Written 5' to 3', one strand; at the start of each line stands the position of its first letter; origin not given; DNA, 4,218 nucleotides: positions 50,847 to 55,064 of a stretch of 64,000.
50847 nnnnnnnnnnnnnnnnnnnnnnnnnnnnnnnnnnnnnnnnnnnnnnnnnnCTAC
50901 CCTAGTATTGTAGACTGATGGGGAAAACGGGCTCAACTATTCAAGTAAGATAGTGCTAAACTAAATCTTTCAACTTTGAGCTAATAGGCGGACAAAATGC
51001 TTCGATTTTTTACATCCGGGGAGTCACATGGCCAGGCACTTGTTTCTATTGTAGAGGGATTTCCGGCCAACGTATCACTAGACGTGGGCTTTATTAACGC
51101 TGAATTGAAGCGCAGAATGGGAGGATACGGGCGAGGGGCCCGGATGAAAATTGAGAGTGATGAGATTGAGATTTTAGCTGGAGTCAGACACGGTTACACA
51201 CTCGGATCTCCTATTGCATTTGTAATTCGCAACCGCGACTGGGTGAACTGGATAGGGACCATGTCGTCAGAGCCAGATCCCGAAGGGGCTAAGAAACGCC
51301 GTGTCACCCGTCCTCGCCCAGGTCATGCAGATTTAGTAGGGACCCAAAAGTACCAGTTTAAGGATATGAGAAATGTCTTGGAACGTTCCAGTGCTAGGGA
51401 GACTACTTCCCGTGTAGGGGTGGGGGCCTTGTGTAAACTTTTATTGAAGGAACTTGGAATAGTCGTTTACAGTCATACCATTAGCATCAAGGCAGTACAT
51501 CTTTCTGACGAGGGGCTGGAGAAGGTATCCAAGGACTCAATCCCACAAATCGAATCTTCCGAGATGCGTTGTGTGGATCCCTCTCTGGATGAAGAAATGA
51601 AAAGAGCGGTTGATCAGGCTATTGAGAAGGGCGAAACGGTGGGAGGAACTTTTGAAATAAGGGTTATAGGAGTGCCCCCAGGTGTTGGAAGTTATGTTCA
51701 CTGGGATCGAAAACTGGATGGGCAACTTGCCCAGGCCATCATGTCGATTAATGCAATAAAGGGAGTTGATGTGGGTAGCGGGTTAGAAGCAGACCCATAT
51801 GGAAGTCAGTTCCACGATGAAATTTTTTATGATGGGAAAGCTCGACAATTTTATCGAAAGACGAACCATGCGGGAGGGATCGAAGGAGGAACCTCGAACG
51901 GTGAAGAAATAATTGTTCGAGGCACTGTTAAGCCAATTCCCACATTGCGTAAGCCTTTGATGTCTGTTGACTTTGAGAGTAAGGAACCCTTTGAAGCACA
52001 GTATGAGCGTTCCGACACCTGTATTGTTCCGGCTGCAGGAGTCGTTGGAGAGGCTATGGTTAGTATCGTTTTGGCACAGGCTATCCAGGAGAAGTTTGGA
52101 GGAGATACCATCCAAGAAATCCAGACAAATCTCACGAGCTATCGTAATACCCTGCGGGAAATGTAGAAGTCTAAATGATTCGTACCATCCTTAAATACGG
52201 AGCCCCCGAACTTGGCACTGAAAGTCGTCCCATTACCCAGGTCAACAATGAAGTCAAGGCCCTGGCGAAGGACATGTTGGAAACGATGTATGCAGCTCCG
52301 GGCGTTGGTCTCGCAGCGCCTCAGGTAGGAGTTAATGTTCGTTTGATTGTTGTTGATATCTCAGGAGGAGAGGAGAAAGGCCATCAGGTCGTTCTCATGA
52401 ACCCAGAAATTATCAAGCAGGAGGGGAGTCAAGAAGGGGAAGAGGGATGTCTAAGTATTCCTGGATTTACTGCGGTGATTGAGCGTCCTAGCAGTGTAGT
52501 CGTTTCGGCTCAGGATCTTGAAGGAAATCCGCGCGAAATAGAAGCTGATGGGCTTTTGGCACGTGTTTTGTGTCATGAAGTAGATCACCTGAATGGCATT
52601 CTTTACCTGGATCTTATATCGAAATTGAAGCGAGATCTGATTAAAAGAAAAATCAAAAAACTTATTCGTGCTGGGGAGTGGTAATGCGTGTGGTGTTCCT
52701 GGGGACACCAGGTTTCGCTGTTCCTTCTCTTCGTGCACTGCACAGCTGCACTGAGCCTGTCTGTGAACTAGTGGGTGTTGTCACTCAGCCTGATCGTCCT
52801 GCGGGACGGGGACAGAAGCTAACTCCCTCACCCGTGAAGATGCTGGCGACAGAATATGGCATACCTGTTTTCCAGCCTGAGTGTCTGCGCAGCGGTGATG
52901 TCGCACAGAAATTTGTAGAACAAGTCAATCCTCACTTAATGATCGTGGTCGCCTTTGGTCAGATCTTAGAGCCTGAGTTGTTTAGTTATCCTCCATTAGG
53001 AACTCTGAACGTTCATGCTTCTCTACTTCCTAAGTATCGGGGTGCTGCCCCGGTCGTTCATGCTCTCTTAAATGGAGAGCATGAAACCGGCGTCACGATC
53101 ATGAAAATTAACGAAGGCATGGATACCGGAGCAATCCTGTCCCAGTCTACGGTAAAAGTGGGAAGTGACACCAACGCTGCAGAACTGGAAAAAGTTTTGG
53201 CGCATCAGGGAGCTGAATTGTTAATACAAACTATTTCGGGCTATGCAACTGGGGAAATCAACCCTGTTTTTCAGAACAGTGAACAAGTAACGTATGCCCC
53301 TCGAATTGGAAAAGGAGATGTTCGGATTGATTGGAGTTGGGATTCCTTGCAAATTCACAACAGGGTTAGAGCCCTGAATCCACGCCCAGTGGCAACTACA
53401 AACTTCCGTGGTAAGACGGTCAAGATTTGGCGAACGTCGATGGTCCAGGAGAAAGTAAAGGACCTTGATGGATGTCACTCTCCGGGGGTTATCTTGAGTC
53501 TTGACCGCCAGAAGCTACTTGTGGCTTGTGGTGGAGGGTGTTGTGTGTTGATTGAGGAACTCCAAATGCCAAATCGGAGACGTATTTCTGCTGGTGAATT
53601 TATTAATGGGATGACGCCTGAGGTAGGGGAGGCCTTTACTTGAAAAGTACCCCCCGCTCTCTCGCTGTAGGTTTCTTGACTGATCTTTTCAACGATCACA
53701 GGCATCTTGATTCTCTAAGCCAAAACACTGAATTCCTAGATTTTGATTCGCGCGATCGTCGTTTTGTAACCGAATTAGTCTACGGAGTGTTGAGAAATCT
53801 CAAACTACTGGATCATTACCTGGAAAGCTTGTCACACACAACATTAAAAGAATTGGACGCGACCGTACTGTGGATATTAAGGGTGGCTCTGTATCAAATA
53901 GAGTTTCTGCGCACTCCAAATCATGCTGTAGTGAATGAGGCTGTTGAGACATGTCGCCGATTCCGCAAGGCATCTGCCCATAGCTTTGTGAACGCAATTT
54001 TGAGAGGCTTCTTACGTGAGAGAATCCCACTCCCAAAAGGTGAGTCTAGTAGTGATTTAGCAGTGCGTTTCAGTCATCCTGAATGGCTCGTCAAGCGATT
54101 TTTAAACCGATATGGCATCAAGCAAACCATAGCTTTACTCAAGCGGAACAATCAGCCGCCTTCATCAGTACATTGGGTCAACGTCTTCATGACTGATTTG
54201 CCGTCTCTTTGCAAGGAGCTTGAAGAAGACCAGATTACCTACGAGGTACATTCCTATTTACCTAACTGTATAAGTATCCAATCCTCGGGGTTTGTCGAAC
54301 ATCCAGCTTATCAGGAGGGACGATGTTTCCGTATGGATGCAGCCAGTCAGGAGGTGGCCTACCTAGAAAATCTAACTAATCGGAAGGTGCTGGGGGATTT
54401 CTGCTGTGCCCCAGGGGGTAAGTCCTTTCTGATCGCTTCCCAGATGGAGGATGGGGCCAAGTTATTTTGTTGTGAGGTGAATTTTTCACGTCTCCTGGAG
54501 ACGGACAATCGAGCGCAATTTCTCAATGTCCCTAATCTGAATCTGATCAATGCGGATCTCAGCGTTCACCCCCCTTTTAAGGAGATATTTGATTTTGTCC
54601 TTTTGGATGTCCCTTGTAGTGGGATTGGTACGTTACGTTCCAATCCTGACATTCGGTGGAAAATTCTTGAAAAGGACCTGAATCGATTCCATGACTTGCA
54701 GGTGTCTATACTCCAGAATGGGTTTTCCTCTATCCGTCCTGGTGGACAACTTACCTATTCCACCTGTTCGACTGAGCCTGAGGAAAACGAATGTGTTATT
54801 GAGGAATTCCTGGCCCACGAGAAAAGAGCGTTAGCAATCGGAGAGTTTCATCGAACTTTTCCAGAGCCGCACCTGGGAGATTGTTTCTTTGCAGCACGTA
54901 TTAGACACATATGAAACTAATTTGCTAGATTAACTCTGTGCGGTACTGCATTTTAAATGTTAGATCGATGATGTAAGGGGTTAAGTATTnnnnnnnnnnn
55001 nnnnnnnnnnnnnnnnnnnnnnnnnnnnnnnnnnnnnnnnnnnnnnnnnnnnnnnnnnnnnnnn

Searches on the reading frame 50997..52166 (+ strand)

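Call 3: search_protein_families(library=pfam, proteins=[window:50997-52166:+], max_evalue=0.01)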
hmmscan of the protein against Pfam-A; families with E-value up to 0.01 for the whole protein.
window:50997-52166:+ (389 aa): 1 family
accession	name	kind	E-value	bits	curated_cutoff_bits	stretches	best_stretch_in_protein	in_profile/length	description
PF01264.26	Chorismate_synt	-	7.2e-113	377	27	1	2-363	1-326/327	Chorismate synthase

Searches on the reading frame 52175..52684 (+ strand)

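Call 3: search_protein_families(library=pfam, proteins=[window:52175-52684:+], max_evalue=0.01)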
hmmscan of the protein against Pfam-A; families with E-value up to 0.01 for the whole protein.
window:52175-52684:+ (169 aa): 1 family
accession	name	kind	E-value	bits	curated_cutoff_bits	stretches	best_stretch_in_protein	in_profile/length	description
PF01327.26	Pep_deformylase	-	1.2e-53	181.4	22.8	1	2-153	1-155/156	Polypeptide deformylase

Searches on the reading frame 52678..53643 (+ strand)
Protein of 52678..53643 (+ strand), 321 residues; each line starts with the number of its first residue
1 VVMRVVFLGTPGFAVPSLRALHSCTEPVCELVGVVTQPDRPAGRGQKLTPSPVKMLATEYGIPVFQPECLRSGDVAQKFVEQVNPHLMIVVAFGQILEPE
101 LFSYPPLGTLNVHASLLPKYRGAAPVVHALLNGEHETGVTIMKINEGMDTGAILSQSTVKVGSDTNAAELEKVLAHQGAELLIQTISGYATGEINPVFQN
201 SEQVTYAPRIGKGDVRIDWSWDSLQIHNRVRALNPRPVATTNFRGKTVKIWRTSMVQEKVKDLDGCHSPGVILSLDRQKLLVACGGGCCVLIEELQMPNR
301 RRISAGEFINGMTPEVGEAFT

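Call 3: search_protein_families(library=pfam, proteins=[window:52678-53643:+], max_evalue=0.01)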
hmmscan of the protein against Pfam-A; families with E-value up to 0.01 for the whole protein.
window:52678-53643:+ (321 aa): 2 families
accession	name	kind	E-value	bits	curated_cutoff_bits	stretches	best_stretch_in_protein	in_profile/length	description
PF00551.24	Formyl_trans_N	-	1.5e-39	136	26.1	1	3-186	1-181/181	Formyl transferase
PF02911.23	Formyl_trans_C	-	4.3e-25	88.2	21.1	1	209-312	1-99/100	Formyl transferase, C-terminal domain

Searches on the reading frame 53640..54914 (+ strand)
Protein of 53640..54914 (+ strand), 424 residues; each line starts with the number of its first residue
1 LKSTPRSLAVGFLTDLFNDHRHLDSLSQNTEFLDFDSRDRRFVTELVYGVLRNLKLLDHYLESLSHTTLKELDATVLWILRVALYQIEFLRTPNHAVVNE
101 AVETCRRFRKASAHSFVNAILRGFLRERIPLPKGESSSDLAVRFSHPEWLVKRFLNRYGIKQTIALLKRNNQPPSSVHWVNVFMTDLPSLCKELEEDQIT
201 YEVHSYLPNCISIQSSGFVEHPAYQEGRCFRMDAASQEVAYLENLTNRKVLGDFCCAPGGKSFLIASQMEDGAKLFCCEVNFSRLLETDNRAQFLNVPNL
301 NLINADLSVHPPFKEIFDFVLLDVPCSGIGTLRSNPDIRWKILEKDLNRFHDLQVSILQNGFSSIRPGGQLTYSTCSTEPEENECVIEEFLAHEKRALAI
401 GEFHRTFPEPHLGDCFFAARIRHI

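Call 3: search_protein_families(library=pfam, proteins=[window:53640-54914:+], max_evalue=0.01)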
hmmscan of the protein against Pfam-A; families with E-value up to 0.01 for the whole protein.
window:53640-54914:+ (424 aa): 3 families
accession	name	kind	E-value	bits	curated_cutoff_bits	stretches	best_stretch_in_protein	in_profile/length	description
PF01189.24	Methyltr_RsmB-F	-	5.6e-38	131.1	27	1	245-420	6-197/199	16S rRNA methyltransferase RsmB/F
PF01029.23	NusB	-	1.1e-31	110.4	23.1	1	5-126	3-133/133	NusB family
PF22458.1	RsmF-B_ferredox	-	1.6e-12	47.8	27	1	146-216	1-70/74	Methyltr_RsmF/B-like, ferredoxin-like domain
